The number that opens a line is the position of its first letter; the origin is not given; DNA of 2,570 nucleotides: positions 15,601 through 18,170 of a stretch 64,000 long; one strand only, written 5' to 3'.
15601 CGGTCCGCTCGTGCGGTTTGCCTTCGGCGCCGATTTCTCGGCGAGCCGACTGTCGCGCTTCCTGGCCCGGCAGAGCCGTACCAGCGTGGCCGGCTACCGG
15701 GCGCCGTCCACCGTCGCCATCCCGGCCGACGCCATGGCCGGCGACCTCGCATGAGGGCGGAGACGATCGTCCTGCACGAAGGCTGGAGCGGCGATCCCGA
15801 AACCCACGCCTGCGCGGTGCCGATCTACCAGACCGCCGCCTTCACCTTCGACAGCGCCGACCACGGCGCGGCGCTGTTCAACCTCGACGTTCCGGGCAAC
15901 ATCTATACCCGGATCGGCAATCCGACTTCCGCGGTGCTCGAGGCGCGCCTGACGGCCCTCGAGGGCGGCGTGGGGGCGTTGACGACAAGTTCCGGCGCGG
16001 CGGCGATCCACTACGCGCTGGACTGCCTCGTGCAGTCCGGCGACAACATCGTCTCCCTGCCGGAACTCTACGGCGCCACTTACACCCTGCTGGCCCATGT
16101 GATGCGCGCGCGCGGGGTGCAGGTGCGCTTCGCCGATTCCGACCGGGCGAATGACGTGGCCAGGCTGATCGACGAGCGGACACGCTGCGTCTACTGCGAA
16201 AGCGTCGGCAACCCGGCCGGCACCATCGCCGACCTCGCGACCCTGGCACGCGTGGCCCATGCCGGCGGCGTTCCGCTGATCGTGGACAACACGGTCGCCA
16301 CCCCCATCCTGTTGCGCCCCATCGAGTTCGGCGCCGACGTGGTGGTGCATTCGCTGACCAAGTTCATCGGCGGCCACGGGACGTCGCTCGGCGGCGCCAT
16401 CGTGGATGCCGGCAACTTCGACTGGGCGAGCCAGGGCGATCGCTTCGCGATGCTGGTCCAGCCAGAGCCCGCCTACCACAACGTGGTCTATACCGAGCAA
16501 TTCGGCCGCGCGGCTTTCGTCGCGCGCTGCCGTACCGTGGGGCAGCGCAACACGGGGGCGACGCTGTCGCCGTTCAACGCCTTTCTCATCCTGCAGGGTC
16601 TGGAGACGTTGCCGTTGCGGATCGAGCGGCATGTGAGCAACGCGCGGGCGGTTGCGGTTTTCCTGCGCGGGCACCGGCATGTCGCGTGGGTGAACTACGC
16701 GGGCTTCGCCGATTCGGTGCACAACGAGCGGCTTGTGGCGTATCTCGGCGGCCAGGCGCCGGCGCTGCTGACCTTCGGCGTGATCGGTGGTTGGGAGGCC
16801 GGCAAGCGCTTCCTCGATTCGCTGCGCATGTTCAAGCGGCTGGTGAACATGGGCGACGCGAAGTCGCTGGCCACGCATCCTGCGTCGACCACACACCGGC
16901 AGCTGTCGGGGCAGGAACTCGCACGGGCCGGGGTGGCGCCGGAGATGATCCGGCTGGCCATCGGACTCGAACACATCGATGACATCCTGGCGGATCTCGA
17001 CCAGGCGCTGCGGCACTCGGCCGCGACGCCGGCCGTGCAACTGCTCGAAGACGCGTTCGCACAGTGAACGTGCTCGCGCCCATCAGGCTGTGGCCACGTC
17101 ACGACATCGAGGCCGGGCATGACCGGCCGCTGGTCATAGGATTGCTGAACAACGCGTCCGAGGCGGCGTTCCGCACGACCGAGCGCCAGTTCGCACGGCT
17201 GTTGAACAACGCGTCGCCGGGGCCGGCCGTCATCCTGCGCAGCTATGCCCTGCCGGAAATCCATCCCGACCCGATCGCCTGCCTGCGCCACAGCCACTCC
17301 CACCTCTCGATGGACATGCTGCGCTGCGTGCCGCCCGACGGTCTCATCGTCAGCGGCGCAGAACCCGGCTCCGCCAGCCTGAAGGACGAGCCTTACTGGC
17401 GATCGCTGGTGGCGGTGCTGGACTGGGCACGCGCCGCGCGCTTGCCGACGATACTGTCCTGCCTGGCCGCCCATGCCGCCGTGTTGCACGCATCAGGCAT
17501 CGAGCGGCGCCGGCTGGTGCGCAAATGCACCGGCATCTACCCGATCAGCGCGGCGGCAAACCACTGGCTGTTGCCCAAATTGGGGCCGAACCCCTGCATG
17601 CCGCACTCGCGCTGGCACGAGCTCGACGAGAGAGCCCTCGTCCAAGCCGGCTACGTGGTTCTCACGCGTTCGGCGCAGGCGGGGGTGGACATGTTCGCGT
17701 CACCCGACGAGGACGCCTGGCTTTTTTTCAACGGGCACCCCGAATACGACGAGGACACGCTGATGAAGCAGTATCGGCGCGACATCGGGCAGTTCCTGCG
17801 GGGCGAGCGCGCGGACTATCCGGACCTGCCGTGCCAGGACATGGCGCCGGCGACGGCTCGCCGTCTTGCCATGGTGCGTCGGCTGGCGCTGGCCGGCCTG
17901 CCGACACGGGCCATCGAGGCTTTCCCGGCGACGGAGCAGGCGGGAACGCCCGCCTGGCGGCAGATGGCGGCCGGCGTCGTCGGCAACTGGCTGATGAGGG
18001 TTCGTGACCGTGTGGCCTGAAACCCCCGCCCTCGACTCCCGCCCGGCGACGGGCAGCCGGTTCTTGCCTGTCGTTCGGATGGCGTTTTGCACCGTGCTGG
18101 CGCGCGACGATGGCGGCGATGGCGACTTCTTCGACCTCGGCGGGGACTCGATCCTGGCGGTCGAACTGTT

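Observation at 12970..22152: Thiotemplate tailoring assembly line co-transcribed with the EPS priming glycosyltransferase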

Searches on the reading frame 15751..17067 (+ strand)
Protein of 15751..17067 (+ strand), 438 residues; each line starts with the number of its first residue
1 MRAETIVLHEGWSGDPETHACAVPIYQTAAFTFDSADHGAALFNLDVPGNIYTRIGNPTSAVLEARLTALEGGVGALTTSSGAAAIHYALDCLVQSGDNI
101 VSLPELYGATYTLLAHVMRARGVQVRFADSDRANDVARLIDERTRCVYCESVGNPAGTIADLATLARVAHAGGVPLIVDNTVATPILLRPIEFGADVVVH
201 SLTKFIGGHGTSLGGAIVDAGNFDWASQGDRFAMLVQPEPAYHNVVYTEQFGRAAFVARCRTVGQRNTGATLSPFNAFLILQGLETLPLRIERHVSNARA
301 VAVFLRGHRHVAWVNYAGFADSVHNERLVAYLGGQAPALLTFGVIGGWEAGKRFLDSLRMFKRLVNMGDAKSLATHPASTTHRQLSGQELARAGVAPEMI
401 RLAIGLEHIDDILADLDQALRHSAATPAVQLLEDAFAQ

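Call 3: search_protein_families(library=pfam, proteins=[window:15751-17067:+], max_evalue=0.01)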
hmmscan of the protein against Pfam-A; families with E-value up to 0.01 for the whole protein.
window:15751-17067:+ (438 aa): 6 families
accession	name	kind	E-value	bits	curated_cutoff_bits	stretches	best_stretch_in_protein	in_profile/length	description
PF01053.26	Cys_Met_Meta_PP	-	1.6e-118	396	27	1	4-420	1-380/381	Cys/Met metabolism PLP-dependent enzyme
PF00155.27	Aminotran_1_2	-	2e-09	37.6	19.7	1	64-181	48-187/361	Aminotransferase class I and II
PF00266.25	Aminotran_5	-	3.4e-09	36.6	21.5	1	79-212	67-209/371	Aminotransferase class-V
PF01041.23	DegT_DnrJ_EryC1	-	9.6e-07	28.8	19.8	1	58-183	24-149/360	DegT/DnrJ/EryC1/StrS aminotransferase family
PF01212.27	Beta_elim_lyase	-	0.0028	17.5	27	1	56-204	30-199/288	Beta-eliminating lyase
PF02347.22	GDC-P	-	0.0055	16.1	26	1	100-205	157-259/429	Glycine cleavage system P-protein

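Call 5: search_protein_families(library=ncbifam, proteins=[window:15751-17067:+], max_evalue=0.001)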
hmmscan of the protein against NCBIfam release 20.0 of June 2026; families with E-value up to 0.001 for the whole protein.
window:15751-17067:+ (438 aa): 63 families (the best 25 are shown)
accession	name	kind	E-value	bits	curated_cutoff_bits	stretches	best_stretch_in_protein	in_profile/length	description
NF004757.0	PRK06084.1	equivalog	9.2e-190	630.9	790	1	1-423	1-423/425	bifunctional O-acetylhomoserine aminocarboxypropyltransferase/cysteine synthase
TIGR01326.1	OAH_OAS_sulfhy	subfamily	3.3e-173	576.2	495.1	1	3-420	2-417/418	O-acetylhomoserine aminocarboxypropyltransferase/cysteine synthase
NF006096.0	PRK08248.1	equivalog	2.2e-163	543.9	726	1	2-424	8-429/431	homocysteine synthase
NF004650.0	PRK05994.1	equivalog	1.6e-160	534.6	667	1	4-421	9-425/427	O-acetylhomoserine aminocarboxypropyltransferase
NF005872.0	PRK07812.1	equivalog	8.9e-155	515.4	703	1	4-423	18-435/439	bifunctional o-acetylhomoserine/o-acetylserine sulfhydrylase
NF006004.0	PRK08134.1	equivalog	5.5e-143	476.7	636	1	2-424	8-429/433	O-acetylhomoserine aminocarboxypropyltransferase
NF004125.0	PRK05613.1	equivalog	2.2e-120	402.1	765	1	4-420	15-434/437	O-acetylhomoserine/O-acetylserine sulfhydrylase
NF005215.0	PRK06702.1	equivalog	1.1e-114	383.7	709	1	17-420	20-422/432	bifunctional O-acetylhomoserine aminocarboxypropyltransferase/cysteine synthase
NF005695.0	PRK07503.1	equivalog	2.4e-105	352.6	666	2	7-219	14-226/403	methionine gamma-lyase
TIGR01328.1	met_gam_lyase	equivalog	3.5e-102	342.2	549.7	2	3-218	4-219/391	methionine gamma-lyase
NF004876.0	PRK06234.1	subfamily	8.2e-98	328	666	2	5-223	11-231/400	methionine gamma-lyase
TIGR01325.1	O_suc_HS_sulf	equivalog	2.2e-96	322.8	510.05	2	22-221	18-217/380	O-succinylhomoserine sulfhydrylase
NF006003.0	PRK08133.1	equivalog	6.2e-93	311.6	522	2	4-220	13-228/396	O-succinylhomoserine sulfhydrylase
NF005263.0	PRK06767.1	equivalog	1.7e-86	290.7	617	2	3-218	6-221/392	methionine gamma-lyase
NF004609.0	PRK05939.1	equivalog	1.5e-82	277.7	555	1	5-422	8-410/412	cystathionine gamma-synthase family protein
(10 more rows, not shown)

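Call 41: search_solved_structures(query=window:15751-17067:+, max_evalue=1e-60)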
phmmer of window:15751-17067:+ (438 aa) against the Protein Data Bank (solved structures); distinct sequences matched with E-value up to 1e-60: 33.
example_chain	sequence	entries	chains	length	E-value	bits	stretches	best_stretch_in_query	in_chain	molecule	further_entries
7kb0_A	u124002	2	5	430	3.7e-138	464.4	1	5-423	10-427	O-acetyl-L-homoserine sulfhydrylase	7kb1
8sf5_A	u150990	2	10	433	4.1e-138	464.2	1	4-421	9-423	O-acetylhomoserine/O-acetylserine sulfhydrylase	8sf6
2ctz_A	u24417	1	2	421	3.4e-129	434.9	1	1-420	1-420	O-acetyl-L-homoserine sulfhydrylase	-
4kam_A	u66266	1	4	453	1.3e-123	416.5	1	4-419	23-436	O-acetylhomoserine sulfhydrylase MetC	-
8wko_A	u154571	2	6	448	2e-123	415.8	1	4-421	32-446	L-methionine gamma-lyase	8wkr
8erb_A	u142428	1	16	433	8.3e-123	413.8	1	3-421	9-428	Sulfhydrylase FUB7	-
8eqw_A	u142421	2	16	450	9.6e-123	413.6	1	3-421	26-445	Sulfhydrylase FUB7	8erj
8ovh_A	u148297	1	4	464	8.6e-111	374.2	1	4-420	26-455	Homocysteine/cysteine synthase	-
4oc9_A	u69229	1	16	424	1.3e-101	344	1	3-420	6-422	Putative O-acetylhomoserine (Thiol)-lyase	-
1y4i_A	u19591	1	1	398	3.2e-92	313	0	5-220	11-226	methionine gamma-lyase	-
2rfv_A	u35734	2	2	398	4.4e-92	312.6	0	5-220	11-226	Methionine gamma-lyase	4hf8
5e4z_A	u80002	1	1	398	1.1e-91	311.3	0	5-220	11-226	Methionine gamma-lyase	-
4mkk_A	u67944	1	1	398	1.2e-91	311.1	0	5-220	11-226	Methionine gamma-lyase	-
3jw9_A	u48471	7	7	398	3.5e-91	309.6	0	5-220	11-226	Methionine gamma-lyase | Cystathionine gamma-synthase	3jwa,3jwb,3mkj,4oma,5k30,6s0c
4mkj_A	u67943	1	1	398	4.4e-91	309.3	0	5-220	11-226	Methionine gamma-lyase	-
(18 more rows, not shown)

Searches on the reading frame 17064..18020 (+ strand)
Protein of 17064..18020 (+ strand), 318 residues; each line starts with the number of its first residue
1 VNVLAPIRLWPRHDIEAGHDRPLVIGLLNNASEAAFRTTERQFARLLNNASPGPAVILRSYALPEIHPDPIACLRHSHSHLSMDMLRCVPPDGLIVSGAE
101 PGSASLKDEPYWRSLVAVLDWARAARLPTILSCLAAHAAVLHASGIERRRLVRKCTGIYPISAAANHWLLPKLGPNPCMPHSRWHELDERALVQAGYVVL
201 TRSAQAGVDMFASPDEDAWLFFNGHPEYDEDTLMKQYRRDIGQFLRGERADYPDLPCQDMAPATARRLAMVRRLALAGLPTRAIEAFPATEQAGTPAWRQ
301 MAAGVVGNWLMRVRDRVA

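Call 3: search_protein_families(library=pfam, proteins=[window:17064-18020:+], max_evalue=0.01)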
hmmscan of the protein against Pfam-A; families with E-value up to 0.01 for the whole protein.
window:17064-18020:+ (318 aa): 1 family
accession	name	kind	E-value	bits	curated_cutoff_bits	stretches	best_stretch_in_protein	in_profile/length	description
PF04204.22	HTS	-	3.5e-47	161.3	27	1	20-311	32-289/298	Homoserine O-succinyltransferase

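Call 5: search_protein_families(library=ncbifam, proteins=[window:17064-18020:+], max_evalue=0.001)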
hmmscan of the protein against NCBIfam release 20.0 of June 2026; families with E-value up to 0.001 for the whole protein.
window:17064-18020:+ (318 aa): 3 families
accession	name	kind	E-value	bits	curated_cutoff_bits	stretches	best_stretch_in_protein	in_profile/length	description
NF003776.0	PRK05368.1-3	equivalog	2e-90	303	358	1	17-316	30-331/353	homoserine O-succinyltransferase MetA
TIGR01001.2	MetA_succinyl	equivalog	3.9e-30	105.2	495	1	21-245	34-255/304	homoserine O-succinyltransferase MetA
NF047918.2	MetA_acetyl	exception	4.3e-27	95.2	460.5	1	21-243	34-254/302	homoserine O-acetyltransferase MetA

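Call 40: search_solved_structures(query=window:17064-18020:+, max_evalue=0.001, show_alignments=3)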
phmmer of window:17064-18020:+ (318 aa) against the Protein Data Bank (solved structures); distinct sequences matched with E-value up to 0.001: 5.
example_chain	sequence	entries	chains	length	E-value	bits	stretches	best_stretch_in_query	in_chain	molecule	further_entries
2h2w_A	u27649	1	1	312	1.8e-20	76.9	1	21-246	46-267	Homoserine O-succinyltransferase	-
7cbe_A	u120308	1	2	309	1.1e-19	74.3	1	21-245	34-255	Homoserine O-succinyltransferase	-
6mtg_A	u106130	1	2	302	1.4e-19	74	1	21-244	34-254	Homoserine O-succinyltransferase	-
2ghr_A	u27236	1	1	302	1.2e-14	57.7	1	37-243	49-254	Homoserine O-succinyltransferase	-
2vdj_A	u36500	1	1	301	2e-13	53.7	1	37-243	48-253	HOMOSERINE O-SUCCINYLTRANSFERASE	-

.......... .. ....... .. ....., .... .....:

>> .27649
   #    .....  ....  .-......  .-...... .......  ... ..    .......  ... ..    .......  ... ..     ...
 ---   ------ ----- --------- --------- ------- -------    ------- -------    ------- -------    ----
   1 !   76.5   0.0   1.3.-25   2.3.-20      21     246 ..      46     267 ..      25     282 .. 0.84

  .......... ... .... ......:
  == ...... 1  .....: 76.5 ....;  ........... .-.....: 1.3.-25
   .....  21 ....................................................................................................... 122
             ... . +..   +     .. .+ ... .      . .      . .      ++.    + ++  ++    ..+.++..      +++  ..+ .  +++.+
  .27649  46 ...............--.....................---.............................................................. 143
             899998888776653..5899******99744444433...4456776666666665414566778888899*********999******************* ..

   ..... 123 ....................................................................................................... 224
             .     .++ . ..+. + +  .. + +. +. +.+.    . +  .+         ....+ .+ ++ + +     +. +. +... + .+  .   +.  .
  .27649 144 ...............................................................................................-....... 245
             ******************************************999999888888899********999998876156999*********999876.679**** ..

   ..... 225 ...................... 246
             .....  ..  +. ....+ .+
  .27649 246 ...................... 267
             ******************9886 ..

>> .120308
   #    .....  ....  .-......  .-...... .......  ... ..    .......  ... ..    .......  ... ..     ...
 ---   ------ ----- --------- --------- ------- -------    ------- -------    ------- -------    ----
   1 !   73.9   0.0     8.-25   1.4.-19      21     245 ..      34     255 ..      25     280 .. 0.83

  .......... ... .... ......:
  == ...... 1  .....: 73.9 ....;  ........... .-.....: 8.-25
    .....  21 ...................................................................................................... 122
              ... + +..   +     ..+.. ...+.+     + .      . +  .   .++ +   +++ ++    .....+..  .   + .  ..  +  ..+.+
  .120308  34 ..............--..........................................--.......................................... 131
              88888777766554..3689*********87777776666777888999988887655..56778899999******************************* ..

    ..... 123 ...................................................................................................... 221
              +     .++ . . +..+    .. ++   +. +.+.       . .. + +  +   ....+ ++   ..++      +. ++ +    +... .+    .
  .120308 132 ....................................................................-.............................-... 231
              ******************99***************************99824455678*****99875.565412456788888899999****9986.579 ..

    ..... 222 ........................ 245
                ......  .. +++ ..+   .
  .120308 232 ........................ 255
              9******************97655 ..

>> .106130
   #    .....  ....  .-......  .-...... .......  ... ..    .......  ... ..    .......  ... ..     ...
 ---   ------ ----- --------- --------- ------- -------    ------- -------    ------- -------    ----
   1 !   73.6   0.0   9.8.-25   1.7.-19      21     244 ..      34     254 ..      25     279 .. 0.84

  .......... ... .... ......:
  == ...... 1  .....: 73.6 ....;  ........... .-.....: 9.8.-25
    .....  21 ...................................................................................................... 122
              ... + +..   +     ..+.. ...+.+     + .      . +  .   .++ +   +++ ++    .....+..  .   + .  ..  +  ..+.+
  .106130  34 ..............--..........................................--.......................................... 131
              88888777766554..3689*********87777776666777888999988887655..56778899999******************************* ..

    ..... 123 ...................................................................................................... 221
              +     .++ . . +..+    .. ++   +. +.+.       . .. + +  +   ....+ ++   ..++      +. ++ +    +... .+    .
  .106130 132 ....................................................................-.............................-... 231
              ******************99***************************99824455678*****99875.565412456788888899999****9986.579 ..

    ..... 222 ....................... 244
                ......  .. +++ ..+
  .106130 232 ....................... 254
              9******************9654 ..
